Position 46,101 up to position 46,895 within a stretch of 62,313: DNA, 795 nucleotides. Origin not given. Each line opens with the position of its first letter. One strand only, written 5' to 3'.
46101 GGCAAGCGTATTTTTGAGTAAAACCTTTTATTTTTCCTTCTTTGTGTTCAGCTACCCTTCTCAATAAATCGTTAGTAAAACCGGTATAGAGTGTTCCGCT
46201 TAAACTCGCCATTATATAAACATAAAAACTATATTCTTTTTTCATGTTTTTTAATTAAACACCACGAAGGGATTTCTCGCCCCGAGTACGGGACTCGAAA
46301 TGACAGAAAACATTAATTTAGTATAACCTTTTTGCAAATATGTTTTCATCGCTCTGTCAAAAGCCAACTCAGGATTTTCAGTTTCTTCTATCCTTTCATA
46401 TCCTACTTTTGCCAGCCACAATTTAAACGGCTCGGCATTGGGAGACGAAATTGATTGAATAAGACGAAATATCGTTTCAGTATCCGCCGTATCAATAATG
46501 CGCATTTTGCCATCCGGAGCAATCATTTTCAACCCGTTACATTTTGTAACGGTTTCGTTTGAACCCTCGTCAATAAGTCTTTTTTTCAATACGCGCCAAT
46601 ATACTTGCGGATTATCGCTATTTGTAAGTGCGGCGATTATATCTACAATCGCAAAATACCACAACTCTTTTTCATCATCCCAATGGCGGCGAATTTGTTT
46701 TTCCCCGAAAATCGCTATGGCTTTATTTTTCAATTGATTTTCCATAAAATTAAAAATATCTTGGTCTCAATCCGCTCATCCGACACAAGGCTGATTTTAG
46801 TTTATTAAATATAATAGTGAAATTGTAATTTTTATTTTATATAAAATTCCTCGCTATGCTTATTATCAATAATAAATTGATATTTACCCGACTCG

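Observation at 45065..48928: rpoB and rpoC separated by a 3.86-kb co-directional accessory block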

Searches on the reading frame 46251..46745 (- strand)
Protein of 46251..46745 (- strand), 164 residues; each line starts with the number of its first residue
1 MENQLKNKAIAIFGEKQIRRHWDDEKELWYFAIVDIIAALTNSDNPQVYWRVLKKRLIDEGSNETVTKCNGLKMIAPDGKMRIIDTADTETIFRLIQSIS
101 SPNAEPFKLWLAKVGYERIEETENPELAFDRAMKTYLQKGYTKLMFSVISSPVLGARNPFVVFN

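Call 8: search_protein_families(library=pfam, proteins=[window:46251-46745:-], max_evalue=0.01)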
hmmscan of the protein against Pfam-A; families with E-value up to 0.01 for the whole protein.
window:46251-46745:- (164 aa): 1 family
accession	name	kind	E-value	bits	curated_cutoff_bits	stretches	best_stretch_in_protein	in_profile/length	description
PF02498.22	Bro-N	-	5.9e-09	36.9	25.6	1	18-113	2-92/96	BRO family, N-terminal domain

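Call 52: search_protein_families(library=phrogs, proteins=[window:46251-46745:-], max_evalue=0.001)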
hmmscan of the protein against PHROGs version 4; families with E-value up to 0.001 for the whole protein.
window:46251-46745:- (164 aa): 1 family
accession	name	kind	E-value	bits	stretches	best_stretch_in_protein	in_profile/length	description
phrog_15286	-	unknown function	8.7e-52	176.8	1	6-143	3-139/274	-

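Call 53: search_protein_families(library=ncbifam, proteins=[window:46251-46745:-], max_evalue=0.001)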
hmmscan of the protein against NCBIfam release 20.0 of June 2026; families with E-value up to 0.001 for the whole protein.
window:46251-46745:- (164 aa): 0 families

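Call 54: search_protein_families(library=padloc, proteins=[window:46251-46745:-], max_evalue=0.001)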
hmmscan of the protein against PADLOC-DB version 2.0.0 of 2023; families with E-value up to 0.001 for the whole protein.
window:46251-46745:- (164 aa): 2 families
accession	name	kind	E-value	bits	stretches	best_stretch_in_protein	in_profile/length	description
PDLC04920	PDC-S13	-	1.2e-65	219.7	1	7-143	4-139/286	-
PDLC04841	PDC-S04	-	1.6e-22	78.5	1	7-113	4-112/292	-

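Call 82: search_protein_families(library=pfam, proteins=[L172:8322-9419:+, L172:17032-17535:+], max_evalue=0.01)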
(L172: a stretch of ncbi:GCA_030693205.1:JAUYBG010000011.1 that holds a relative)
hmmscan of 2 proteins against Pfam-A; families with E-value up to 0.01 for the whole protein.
L172:8322-9419:+ (365 aa): 3 families
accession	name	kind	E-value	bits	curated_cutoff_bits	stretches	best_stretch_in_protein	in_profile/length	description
PF18933.6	PsbP_2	-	6.5e-12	46.3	27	2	212-362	37-183/184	PsbP-like protein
PF01789.22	PsbP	-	0.0004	20.9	23.5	0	74-111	2-39/155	PsbP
PF00938.23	Lipoprotein_3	-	0.00045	20.2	22.7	0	107-153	107-153/236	Lipoprotein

L172:17032-17535:+ (167 aa): 1 family
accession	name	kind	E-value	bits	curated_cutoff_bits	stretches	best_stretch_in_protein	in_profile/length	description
PF10543.14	ORF6N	-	5.5e-31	107.1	27.8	1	9-93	2-85/86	ORF6N domain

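Call 87: find_related_loci(query=window:46251-46745:-, collection=viral_contigs, flank=5000)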
Query window:46251-46745:- (164 aa) in viral_contigs; peptide patterns used: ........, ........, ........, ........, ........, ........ (x = any residue, [..] = any of these).
23 stretches matched a pattern, but none encodes a relative of the query by tblastn (E <= 1e-3).

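Call 89: find_homologous_proteins(query=window:46251-46745:-, max_evalue=1e-10)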
Query window:46251-46745:- (164 aa): 7971 proteins with E <= 1e-10 among 8000 candidates; the best 120 are listed.
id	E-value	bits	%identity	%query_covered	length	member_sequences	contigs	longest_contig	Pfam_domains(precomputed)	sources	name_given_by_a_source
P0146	1.8e-104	364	100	100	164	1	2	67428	PF02498.23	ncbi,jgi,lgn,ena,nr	ncbi:Bro-N domain-containing protein [Patescibacteria group bacterium]|nr:Bro-N domain-containing pr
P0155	3.6e-74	266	83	87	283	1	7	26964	PF02498.23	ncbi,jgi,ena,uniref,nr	ncbi:MAG: hypothetical protein US54_C0014G0004 [Candidatus Roizmanbacteria bacterium GW2011_GWA2_37_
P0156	9.6e-74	265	80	87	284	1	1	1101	PF02498.23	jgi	jgi:hypothetical protein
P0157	1.2e-73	264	82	87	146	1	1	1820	PF02498.23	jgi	jgi:hypothetical protein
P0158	1.3e-73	264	82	87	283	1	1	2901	PF02498.23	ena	-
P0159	3.0e-73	263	83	84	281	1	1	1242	PF02498.23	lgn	-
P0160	3.7e-73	263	80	87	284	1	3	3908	PF02498.23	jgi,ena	-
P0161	1.0e-72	261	78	87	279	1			PF02498.23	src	-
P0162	2.7e-72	260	81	82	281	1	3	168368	PF02498.23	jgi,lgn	jgi:hypothetical protein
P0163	3.0e-72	260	81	85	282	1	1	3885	PF02498.23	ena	-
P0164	3.1e-72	260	80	87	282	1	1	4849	PF02498.23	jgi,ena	jgi:hypothetical protein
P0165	3.2e-72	260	80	87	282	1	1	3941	PF02498.23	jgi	-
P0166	3.5e-72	259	80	87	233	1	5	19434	PF02498.23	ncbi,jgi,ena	-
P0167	4.7e-72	259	82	87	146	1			PF02498.23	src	-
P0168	5.5e-72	259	80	84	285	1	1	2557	PF02498.23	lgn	-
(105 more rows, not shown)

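Call 99: search_protein_families(library=padloc, proteins=[L174:10406-11383:+, L174:11460-12995:+, L172:17032-17535:+], max_evalue=0.00001)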
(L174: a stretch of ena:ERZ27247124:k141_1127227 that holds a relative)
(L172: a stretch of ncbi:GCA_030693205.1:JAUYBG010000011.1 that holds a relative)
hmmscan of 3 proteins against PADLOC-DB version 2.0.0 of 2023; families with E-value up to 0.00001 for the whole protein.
L174:10406-11383:+ (325 aa): 0 families

L174:11460-12995:+ (511 aa): 2 families
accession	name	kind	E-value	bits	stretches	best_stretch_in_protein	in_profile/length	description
PDLC05053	PDC-S62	-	1.8e-18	64.4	1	5-145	8-145/566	-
PDLC02850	DpdE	-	3.1e-09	33.2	1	7-103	8-102/1282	DpdE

L172:17032-17535:+ (167 aa): 3 families
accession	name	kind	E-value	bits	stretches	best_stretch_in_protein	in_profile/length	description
PDLC04856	PDC-S05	-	5.1e-56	187.2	1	2-163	8-175/177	-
PDLC04869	PDC-S05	-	1.6e-53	179.9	1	3-147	14-165/306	-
PDLC04849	PDC-S05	-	3e-39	132.6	1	4-152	8-153/183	-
